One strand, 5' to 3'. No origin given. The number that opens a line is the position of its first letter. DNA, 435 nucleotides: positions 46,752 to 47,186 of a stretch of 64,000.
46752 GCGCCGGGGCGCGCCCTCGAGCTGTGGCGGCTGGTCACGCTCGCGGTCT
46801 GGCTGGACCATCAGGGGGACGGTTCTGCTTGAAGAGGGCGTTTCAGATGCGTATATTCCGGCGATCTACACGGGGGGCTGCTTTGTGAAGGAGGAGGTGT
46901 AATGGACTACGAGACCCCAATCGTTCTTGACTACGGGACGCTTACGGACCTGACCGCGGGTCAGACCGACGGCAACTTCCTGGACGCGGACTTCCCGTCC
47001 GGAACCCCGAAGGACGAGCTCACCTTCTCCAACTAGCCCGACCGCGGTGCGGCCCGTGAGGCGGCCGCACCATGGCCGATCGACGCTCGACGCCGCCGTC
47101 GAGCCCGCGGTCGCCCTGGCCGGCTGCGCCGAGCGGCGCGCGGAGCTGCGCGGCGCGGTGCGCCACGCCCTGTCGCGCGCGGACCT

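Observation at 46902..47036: Unlisted 44-aa lasso peptide precursor with a predicted Gly1-Asp9 macrolactam and a C-terminal ...TFSN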

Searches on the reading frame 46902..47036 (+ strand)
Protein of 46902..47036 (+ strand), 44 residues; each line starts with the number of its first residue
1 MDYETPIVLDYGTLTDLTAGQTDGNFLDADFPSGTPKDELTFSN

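Call 4: search_protein_families(library=pfam, proteins=[window:46902-47036:+], max_evalue=0.01)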
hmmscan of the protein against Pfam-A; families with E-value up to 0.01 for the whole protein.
window:46902-47036:+ (44 aa): 0 families

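Call 5: search_protein_families(library=ncbifam, proteins=[window:46902-47036:+], max_evalue=1)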
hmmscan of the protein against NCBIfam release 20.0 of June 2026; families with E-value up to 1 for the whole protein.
window:46902-47036:+ (44 aa): 1 family
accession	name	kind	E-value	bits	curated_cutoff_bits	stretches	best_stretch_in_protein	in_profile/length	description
NF033521.1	lasso_leader_L3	domain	0.00016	21.6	19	1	3-21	1-19/20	lasso RiPP family leader peptide-containing protein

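Call 6: find_homologous_proteins(query=window:46902-47033:+, max_evalue=10)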
Query seq(44 aa) (44 aa): 3 proteins with E <= 10 among 3 candidates.
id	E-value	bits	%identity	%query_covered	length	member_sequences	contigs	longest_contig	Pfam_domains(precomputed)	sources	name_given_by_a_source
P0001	1.5e-18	82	91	100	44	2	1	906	-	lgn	-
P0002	2.1e-17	78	84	100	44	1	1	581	-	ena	-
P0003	2.5e-14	69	75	100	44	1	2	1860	-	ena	-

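Call 8: find_encoding_contigs(protein=P0003, flank=10000)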
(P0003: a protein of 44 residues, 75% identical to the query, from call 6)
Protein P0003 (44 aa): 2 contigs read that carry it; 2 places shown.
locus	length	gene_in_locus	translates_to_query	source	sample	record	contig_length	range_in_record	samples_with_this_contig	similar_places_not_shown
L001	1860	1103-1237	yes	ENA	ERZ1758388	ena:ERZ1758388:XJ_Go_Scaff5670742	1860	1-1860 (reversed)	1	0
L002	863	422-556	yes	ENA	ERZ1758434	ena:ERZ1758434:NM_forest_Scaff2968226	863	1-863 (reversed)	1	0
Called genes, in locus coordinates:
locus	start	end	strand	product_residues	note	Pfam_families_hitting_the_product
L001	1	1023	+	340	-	?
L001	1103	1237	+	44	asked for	-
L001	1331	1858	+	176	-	?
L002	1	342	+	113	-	?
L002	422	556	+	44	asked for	-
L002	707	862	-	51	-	?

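Call 27: find_related_loci(query=A3, collection=metagenome_contigs, flank=7000)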
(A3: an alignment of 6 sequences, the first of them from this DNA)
Query A3 (44 aa) in metagenome_contigs; peptide patterns used: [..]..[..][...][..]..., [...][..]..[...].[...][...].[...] (x = any residue, [..] = any of these).
304 stretches matched a pattern; 14 encode a relative of the query (tblastn E <= 1e-3); 14 distinct loci.
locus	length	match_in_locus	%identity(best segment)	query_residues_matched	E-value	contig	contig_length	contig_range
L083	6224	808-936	72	1-43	2e-19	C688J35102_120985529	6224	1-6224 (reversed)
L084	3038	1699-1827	72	1-43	3e-18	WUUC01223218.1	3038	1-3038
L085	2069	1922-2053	64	1-44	1e-14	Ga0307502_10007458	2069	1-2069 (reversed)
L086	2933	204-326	66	3-43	4e-14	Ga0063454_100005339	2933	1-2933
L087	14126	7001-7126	57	2-43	6e-13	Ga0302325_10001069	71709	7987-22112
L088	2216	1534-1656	56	3-43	9e-13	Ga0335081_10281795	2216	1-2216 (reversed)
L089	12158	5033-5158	52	2-43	1e-12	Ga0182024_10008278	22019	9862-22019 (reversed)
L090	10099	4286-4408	56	3-43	3e-12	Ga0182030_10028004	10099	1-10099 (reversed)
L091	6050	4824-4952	53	1-43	4e-12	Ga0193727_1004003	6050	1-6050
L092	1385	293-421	53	1-43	5e-12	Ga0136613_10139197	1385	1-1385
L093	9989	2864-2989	55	2-43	1e-11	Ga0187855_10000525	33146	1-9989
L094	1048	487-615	51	1-43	2e-11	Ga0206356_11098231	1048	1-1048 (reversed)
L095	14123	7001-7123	54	3-43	9e-11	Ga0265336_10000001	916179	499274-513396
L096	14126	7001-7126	52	2-43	7e-10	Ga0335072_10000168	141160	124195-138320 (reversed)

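Call 34: search_protein_families(library=pfam, proteins=[L087:7219-7872:+, L087:8368-9435:+, L087:9669-10508:+, L087:10532-12211:-, L087:12384-13367:+, L083:1111-2082:+, L083:1139-2965:+, L083:3586-6177:-, L083:4590-5981:+, L083:3527-4372:-], max_evalue=0.001)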
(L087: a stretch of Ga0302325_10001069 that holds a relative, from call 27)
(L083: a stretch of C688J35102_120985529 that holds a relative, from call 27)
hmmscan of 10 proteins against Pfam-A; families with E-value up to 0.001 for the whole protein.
L087:7219-7872:+ (217 aa): 3 families
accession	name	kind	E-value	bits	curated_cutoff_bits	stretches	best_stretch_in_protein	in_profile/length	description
PF00196.25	GerE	-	8.7e-18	64.1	23.5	1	138-189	2-53/57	Bacterial regulatory proteins, luxR family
PF08281.18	Sigma70_r4_2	-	8.1e-10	38.6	25.7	1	139-181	11-54/54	Sigma-70, region 4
PF04545.22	Sigma70_r4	-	6.7e-06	26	24.1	1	139-181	5-48/50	Sigma-70, region 4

L087:8368-9435:+ (355 aa): 0 families

L087:9669-10508:+ (279 aa): 1 family
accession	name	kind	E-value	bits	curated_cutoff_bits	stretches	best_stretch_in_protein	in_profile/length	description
PF03808.19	Glyco_tran_WecG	-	4.2e-54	183.3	27.4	1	77-249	1-168/168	Glycosyl transferase WecG/TagA/CpsF family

L087:10532-12211:- (559 aa): 5 families
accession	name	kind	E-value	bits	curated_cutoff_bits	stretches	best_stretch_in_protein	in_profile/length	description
PF13614.12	AAA_31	-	5e-10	40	27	1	342-492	2-147/177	AAA domain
PF01656.29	CbiA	-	5e-09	36.6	25.4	1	344-522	1-81/125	CobQ/CobB/MinD/ParA nucleotide binding domain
PF09140.17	MipZ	-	2.5e-07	30.7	20.7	1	343-389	2-48/262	ATPase MipZ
PF02706.20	Wzz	-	8.3e-07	29.7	25.5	1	38-88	5-55/91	Chain length determinant protein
PF10609.15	ParA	-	1.6e-06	28.2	27.1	1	343-524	5-175/246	NUBPL iron-transfer P-loop NTPase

L087:12384-13367:+ (327 aa): 6 families
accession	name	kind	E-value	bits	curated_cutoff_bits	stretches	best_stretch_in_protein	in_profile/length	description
PF01370.27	Epimerase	-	7.1e-42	143.9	20.9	1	6-248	1-239/240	NAD dependent epimerase/dehydratase family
PF16363.11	GDP_Man_Dehyd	-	2.4e-31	109.8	27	1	7-312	1-332/332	GDP-mannose 4,6 dehydratase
PF01073.25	3Beta_HSD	-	2.9e-14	53.2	22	1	7-184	1-186/280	3-beta hydroxysteroid dehydrogenase/isomerase family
PF13460.12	NAD_binding_10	-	3.1e-09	37.4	27.2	1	10-127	1-108/184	NAD(P)H-binding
PF07993.18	NAD_binding_4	-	8.2e-08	32.1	20.1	1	59-181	79-209/258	Male sterility protein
PF05368.20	NmrA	-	1.5e-06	28.5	27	1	4-123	3-112/298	NmrA-like family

L083:1111-2082:+ (323 aa): 1 family
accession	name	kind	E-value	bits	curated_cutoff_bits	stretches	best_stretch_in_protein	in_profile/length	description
PF14907.12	NTP_transf_5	-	6e-24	85.4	31.2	1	4-195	20-216/249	Uncharacterised nucleotidyltransferase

L083:1139-2965:+ (608 aa): 1 family
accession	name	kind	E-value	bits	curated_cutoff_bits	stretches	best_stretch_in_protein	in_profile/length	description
PF03808.19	Glyco_tran_WecG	-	3e-53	180.5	27.4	1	391-562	1-168/168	Glycosyl transferase WecG/TagA/CpsF family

L083:3586-6177:- (863 aa): 2 families
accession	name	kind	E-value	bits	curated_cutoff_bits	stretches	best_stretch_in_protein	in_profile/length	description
PF13641.12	Glyco_tranf_2_3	-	6.6e-10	39.8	27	1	542-766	1-226/230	Glycosyltransferase like family 2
PF00535.33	Glycos_transf_2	-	2.1e-07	31.5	23.3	1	545-654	1-109/168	Glycosyl transferase family 2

L083:4590-5981:+ (463 aa): 0 families

L083:3527-4372:- (281 aa): 0 families

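Call 45: find_homologous_proteins(query=A4, max_evalue=1)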
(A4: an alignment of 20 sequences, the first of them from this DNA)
Query A4 (20 sequences) (44 aa, profile of the alignment): 795 proteins with E <= 1 among 3145 candidates; the best 120 are listed.
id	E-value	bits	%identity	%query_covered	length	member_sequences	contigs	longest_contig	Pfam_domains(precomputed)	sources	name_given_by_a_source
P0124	1.5e-25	107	57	95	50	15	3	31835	-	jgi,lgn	jgi:hypothetical protein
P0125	8.9e-25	104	59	93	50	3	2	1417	-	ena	-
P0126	2.8e-24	103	55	95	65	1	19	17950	-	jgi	jgi:hypothetical protein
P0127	2.9e-24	103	59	93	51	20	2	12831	-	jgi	jgi:hypothetical protein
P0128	3.4e-24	102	51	98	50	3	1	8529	-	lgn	-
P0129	4.9e-24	102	57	95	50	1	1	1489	-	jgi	jgi:hypothetical protein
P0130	6.8e-24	101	53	98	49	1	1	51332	-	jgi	jgi:hypothetical protein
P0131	7.4e-24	101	54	93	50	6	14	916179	-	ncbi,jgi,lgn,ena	-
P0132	1.0e-23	101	56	93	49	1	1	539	-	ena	-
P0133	1.5e-23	100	52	95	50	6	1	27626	-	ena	-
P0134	1.7e-23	100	56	98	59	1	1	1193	-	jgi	jgi:hypothetical protein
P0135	1.7e-23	100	57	95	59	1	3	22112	-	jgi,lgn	jgi:hypothetical protein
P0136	1.8e-23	100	56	93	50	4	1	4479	-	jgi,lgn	-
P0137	1.9e-23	100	57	95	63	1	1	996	-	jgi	jgi:hypothetical protein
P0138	2.1e-23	100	55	95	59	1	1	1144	-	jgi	jgi:hypothetical protein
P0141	2.1e-23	100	55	95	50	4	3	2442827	-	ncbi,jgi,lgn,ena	jgi:hypothetical protein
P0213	7.0e-21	92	55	95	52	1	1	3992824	-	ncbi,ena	-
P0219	1.4e-20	91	54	93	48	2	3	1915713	-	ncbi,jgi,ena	jgi:hypothetical protein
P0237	3.3e-20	90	63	98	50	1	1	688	-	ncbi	-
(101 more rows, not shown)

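Call 77: list_cluster_members(proteins=[P0131, P0141, P0213, P0237, P0219, P0004])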
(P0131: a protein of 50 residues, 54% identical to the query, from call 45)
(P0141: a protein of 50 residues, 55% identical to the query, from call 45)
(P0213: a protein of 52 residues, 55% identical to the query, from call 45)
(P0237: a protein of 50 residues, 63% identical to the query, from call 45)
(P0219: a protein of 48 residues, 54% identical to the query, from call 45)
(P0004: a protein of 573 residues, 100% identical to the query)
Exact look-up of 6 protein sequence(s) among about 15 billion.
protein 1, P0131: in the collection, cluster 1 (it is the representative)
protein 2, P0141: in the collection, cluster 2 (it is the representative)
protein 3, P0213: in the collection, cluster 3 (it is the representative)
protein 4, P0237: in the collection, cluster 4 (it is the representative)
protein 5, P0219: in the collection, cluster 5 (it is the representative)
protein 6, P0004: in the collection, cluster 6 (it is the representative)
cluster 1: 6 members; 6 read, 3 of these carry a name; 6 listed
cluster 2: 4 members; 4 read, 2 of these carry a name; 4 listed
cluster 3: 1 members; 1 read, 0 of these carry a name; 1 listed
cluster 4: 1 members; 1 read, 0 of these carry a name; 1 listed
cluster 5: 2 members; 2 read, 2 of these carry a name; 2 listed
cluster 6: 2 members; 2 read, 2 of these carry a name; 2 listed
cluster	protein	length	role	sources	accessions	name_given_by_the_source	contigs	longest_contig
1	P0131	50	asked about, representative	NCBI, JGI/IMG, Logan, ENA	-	-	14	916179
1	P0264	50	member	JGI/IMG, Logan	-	hypothetical protein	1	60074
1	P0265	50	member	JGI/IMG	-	hypothetical protein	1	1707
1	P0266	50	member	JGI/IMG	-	hypothetical protein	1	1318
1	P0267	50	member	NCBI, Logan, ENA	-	-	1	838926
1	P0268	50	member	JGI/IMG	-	-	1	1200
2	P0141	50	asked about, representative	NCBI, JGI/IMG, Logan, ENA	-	hypothetical protein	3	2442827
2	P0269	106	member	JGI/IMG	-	hypothetical protein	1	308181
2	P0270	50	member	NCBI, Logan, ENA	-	-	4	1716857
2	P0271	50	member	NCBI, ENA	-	-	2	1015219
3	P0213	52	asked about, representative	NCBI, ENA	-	-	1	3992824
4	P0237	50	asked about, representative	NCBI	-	-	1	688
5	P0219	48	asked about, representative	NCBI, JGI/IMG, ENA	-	hypothetical protein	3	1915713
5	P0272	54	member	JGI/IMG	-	hypothetical protein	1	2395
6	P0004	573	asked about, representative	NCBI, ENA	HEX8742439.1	MAG TPA: asparagine synthase-related protein [Thermoleophilaceae bacterium]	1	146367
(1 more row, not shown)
